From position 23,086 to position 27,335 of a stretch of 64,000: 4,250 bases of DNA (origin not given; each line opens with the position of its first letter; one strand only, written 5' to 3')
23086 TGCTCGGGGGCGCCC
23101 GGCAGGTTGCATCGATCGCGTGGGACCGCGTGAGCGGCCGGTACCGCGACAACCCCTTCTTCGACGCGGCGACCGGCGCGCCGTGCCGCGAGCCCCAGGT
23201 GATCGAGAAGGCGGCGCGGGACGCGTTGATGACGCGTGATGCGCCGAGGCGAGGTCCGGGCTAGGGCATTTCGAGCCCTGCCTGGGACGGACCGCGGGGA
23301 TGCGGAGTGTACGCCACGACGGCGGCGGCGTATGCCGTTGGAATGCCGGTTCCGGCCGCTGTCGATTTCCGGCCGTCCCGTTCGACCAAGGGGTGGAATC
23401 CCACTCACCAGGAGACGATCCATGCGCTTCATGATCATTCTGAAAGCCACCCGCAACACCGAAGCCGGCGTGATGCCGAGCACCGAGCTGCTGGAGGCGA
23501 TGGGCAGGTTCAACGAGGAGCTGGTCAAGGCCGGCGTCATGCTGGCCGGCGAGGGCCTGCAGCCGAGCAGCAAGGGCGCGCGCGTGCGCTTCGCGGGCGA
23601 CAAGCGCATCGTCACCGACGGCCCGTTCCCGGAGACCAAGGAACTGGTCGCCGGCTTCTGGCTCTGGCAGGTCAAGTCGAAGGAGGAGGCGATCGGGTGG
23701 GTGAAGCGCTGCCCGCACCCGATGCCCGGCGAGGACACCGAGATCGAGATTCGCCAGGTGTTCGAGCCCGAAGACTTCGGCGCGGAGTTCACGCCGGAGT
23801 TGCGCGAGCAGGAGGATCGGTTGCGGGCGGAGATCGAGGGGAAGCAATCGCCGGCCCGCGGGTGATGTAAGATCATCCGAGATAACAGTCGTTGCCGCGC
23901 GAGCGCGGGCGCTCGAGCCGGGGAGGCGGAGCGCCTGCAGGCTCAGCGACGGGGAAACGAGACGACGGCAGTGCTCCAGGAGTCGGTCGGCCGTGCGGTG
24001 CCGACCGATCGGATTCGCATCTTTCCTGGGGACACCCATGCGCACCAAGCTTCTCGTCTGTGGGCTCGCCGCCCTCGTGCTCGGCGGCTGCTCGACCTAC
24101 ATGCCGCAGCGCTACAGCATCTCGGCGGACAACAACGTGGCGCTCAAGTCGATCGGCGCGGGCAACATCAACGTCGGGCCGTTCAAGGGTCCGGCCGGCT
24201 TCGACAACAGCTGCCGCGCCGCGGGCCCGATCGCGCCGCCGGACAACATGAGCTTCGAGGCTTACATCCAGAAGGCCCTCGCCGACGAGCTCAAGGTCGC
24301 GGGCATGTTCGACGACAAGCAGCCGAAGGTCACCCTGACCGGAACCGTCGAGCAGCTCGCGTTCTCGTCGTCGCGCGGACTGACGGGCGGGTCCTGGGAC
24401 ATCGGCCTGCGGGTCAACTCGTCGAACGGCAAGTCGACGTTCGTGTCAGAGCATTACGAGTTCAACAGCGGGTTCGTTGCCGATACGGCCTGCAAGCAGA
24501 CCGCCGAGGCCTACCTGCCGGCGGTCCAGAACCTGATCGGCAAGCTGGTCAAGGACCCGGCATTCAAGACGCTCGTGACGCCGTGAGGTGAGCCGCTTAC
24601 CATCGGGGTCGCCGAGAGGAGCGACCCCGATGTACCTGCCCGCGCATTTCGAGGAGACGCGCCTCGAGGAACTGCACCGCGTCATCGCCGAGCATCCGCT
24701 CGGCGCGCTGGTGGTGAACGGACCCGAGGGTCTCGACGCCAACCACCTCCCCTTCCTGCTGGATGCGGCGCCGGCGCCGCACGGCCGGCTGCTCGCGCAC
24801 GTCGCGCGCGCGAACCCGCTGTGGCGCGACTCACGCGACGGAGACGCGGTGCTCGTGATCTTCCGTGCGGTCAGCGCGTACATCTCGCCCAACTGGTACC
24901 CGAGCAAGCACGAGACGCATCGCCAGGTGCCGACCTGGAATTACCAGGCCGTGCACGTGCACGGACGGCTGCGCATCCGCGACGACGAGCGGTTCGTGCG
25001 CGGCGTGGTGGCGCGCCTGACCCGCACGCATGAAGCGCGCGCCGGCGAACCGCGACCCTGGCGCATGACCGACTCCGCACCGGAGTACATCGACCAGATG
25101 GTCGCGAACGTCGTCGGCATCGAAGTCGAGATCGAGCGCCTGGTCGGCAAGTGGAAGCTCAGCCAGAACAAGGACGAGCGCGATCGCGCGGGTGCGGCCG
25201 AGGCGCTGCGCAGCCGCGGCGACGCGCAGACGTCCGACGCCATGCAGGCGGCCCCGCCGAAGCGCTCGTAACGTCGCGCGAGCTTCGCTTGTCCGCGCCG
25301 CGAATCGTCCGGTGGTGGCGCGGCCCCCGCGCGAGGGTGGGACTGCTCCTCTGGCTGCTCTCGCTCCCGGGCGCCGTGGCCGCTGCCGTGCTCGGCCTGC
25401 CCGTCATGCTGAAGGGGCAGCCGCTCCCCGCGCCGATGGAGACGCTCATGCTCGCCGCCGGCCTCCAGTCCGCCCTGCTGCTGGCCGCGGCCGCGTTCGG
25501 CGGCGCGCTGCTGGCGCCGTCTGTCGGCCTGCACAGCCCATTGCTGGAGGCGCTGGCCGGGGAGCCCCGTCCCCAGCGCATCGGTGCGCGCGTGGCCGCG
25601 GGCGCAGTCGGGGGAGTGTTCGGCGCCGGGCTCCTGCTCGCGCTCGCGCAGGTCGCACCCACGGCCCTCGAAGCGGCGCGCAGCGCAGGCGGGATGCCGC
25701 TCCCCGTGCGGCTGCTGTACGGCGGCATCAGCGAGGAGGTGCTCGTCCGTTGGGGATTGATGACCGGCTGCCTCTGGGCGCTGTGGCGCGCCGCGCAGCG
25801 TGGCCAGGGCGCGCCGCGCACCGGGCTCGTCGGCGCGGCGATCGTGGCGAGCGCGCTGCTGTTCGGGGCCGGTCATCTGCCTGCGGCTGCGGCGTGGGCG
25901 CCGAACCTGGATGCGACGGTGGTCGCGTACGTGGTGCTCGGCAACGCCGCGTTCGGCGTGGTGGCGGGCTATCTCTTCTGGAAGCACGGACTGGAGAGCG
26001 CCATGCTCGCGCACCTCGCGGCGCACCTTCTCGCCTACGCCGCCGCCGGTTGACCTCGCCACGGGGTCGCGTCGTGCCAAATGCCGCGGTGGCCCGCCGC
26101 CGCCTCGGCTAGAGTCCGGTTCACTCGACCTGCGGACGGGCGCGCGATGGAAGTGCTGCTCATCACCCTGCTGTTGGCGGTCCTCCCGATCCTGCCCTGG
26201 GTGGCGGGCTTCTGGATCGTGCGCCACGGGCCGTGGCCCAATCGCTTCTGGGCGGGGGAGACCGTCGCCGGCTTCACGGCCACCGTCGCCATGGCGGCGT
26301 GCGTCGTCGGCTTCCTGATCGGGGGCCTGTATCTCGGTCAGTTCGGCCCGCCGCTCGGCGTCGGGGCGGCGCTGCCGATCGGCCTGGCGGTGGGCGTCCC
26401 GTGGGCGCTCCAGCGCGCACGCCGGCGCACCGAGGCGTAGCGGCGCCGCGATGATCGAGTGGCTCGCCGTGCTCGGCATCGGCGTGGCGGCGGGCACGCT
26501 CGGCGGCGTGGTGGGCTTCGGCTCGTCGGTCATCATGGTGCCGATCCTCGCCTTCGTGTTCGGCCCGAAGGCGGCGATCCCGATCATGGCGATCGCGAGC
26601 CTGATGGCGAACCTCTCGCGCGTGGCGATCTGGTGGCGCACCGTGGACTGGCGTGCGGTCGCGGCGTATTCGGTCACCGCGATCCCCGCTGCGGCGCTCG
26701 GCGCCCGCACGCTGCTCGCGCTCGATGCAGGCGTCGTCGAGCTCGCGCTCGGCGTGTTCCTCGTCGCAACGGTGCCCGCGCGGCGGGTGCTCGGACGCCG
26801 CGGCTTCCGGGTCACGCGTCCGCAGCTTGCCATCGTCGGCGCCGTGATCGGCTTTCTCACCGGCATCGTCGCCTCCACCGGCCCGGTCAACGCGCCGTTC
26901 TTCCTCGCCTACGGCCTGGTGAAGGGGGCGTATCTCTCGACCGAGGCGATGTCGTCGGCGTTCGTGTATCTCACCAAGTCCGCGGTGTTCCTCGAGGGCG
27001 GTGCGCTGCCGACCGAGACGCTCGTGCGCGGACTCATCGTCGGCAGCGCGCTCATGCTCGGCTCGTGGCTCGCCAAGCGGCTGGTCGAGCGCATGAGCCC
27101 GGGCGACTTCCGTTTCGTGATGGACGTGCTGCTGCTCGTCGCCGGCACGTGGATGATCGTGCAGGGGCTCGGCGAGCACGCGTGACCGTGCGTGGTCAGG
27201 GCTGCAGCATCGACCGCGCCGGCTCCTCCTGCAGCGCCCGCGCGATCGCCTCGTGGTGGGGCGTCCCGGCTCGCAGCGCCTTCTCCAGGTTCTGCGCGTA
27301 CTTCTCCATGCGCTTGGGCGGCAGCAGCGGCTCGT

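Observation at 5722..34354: Family of four secreted five-repeat TGGV proteins: candidate multi-core peptide system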

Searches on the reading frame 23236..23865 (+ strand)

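Call 54: search_protein_families(library=pfam, proteins=[window:23236-23865:+], max_evalue=0.0001)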
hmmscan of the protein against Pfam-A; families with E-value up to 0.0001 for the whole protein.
window:23236-23865:+ (209 aa): 1 family
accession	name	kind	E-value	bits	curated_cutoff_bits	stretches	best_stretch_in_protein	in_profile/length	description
PF03795.20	YCII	-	1.9e-16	60.7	24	1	63-173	1-92/95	YCII-related domain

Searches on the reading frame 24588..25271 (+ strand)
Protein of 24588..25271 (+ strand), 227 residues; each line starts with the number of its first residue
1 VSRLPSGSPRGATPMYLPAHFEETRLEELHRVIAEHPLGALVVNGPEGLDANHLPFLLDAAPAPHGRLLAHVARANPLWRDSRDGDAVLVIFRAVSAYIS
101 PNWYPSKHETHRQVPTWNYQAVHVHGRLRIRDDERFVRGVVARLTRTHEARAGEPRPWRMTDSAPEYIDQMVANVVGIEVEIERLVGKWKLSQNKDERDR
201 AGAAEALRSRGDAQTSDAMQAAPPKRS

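Call 54: search_protein_families(library=pfam, proteins=[window:24588-25271:+], max_evalue=0.0001)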
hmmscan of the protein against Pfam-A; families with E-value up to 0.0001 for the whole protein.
window:24588-25271:+ (227 aa): 1 family
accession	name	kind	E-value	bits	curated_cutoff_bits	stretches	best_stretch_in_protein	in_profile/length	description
PF04299.18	FMN_bind_2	-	1.5e-63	213.9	22.4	1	15-184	1-168/168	Putative FMN-binding domain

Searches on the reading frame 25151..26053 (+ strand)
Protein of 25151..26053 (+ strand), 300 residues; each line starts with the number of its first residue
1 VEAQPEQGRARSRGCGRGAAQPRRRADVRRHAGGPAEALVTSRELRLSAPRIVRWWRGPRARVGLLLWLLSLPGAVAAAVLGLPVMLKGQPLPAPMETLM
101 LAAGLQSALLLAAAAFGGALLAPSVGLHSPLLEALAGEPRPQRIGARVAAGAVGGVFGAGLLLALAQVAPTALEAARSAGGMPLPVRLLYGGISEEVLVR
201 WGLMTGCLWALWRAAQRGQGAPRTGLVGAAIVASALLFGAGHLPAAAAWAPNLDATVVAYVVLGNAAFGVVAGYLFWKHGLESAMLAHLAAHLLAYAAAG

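Call 54: search_protein_families(library=pfam, proteins=[window:25151-26053:+], max_evalue=0.0001)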
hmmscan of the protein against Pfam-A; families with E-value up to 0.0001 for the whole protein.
window:25151-26053:+ (300 aa): 1 family
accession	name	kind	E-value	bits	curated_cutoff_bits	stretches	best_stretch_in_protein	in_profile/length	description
PF02517.21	Rce1-like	-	7.5e-10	39.4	22.4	1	186-292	10-91/93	Type II CAAX prenyl endopeptidase Rce1-like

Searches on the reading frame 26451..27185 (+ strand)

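Call 54: search_protein_families(library=pfam, proteins=[window:26451-27185:+], max_evalue=0.0001)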
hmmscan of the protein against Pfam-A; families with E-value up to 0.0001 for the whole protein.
window:26451-27185:+ (244 aa): 1 family
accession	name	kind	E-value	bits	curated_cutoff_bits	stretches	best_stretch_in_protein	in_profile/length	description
PF01925.25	TauE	-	7.7e-33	114.6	32.6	1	8-235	2-237/237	Sulfite exporter TauE/SafE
